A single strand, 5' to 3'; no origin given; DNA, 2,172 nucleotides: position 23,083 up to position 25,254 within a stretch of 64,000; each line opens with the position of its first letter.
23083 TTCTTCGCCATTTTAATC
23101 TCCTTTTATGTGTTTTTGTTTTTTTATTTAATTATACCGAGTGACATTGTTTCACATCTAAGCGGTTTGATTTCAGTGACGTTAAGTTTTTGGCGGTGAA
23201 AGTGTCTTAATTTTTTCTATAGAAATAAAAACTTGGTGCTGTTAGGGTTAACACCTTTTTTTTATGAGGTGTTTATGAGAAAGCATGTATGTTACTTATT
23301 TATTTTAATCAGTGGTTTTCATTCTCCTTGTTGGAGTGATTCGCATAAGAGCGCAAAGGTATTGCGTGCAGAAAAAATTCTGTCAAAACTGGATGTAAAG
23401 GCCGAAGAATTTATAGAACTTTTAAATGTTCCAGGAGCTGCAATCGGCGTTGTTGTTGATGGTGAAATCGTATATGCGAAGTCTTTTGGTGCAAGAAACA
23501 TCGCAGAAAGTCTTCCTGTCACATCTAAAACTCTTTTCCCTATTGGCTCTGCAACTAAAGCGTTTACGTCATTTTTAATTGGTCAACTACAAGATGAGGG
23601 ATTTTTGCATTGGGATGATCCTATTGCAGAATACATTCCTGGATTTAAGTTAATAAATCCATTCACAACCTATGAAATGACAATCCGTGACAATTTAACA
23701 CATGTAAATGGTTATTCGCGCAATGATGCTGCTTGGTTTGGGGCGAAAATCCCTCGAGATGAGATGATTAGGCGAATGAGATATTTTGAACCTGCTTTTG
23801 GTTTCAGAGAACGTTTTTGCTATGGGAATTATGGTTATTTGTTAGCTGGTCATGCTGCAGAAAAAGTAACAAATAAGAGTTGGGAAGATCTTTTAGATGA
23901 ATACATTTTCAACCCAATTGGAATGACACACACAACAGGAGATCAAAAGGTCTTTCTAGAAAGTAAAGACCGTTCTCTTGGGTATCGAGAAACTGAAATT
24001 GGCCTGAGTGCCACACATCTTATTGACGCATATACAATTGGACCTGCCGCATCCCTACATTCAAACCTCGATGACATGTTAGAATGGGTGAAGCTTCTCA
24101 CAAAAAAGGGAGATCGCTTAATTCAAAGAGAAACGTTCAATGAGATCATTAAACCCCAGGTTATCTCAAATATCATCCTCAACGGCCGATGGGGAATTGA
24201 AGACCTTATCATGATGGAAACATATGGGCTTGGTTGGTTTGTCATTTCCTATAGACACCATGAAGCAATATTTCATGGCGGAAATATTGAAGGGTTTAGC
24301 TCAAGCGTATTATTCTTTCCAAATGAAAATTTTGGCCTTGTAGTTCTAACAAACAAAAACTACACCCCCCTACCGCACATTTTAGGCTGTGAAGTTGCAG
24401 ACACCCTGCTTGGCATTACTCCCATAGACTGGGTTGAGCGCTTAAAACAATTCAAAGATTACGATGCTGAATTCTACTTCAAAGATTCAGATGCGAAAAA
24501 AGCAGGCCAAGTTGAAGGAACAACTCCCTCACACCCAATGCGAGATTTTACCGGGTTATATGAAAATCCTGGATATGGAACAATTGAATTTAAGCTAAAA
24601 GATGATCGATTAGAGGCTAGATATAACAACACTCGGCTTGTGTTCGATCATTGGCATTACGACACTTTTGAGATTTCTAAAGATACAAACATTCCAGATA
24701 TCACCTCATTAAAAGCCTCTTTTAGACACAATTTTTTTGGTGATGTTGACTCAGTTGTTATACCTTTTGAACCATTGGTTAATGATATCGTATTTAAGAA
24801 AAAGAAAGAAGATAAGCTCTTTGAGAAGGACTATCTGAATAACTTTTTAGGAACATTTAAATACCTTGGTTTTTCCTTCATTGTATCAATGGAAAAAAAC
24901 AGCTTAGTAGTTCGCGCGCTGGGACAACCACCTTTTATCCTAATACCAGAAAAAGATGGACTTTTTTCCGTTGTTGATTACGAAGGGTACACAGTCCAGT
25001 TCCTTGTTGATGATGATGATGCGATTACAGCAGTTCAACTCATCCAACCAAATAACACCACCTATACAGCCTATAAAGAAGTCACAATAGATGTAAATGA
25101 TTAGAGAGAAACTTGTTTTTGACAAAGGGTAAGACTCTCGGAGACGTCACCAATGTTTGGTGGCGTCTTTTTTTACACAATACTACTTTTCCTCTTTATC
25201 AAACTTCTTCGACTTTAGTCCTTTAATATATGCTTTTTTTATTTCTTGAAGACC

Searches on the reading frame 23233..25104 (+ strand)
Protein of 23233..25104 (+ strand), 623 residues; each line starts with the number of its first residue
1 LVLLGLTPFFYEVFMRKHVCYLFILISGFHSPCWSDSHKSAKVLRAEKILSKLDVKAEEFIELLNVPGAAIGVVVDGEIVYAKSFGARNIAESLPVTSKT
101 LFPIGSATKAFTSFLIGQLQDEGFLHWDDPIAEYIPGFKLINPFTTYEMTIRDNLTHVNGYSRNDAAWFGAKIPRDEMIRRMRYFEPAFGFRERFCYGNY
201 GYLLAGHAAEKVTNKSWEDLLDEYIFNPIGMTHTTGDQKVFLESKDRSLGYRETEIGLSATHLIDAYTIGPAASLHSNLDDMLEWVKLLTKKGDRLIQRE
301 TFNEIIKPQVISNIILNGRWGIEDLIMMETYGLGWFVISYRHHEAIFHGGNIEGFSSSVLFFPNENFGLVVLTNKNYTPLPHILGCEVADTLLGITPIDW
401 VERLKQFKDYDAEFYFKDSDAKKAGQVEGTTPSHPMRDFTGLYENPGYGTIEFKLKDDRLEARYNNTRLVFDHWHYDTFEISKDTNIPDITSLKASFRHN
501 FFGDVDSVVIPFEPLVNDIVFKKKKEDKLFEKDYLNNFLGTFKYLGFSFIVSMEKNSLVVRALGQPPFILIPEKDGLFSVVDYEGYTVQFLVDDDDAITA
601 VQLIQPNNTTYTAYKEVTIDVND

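Call 19: search_protein_families(library=ncbifam, proteins=[window:23233-25104:+], max_evalue=0.00001)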
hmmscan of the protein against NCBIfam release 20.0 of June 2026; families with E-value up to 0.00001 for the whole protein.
window:23233-25104:+ (623 aa): 47 families (the best 25 are shown)
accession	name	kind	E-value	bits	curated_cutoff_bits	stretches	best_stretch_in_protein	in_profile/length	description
NF033085.1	bla_class_C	equivalog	8.5e-26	90.6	415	1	50-288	5-233/356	class C beta-lactamase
NF000185.2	BlaEC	exception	1.1e-20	74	850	1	59-293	34-257/377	BlaEC family class C beta-lactamase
NF012173.1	CMY2-MIR-ACT-EC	exception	1.7e-20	73.2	680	1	60-291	39-259/380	CMY2/MIR/ACT/EC family class C beta-lactamase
NF045671.1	blaPNC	exception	8.5e-20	70.9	750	1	45-234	41-224/401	PNC family class C beta-lactamase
NF007943.0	PRK10662.1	equivalog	1.4e-19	69.9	266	1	47-376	31-358/380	D-alanyl-D-alanine-carboxypeptidase/endopeptidase AmpH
NF000191.1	CMY2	exception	6.1e-19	68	800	1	60-307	39-273/381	CMY-2 family class C beta-lactamase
NF009622.0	PRK13128.1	equivalog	2.8e-18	65.7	443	1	51-375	7-314/518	D-aminopeptidase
NF041662.1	ampC_Kaer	exception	9.7e-18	64.1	825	1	64-287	43-255/381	AmpC-Kaer family extended-spectrum class C beta-lactamase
NF038089.1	blaYRC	exception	1.5e-17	63.7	870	1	64-287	43-255/381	YRC family class C beta-lactamase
NF000385.4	blaACT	exception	2e-17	63.2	810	1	61-288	40-256/380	ACT family cephalosporin-hydrolyzing class C beta-lactamase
NF040478.1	blaLAQ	exception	2.2e-17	63.1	850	1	64-287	42-254/380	LAQ family class C beta-lactamase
NF038238.1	blaBUT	exception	5.7e-17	61.9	850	1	15-288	2-258/383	BUT family class C beta-lactamase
NF000419.2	blaCMH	exception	1.8e-16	60.3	875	1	63-287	42-255/381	CMH family class C beta-lactamase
NF053709.1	blaAKO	exception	3.4e-16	59.2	875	1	62-287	41-255/381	AKO family class C beta-lactamase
NF038366.1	blaSFDC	exception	4.9e-16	58.8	840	1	60-287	39-255/382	SFDC family class C beta-lactamase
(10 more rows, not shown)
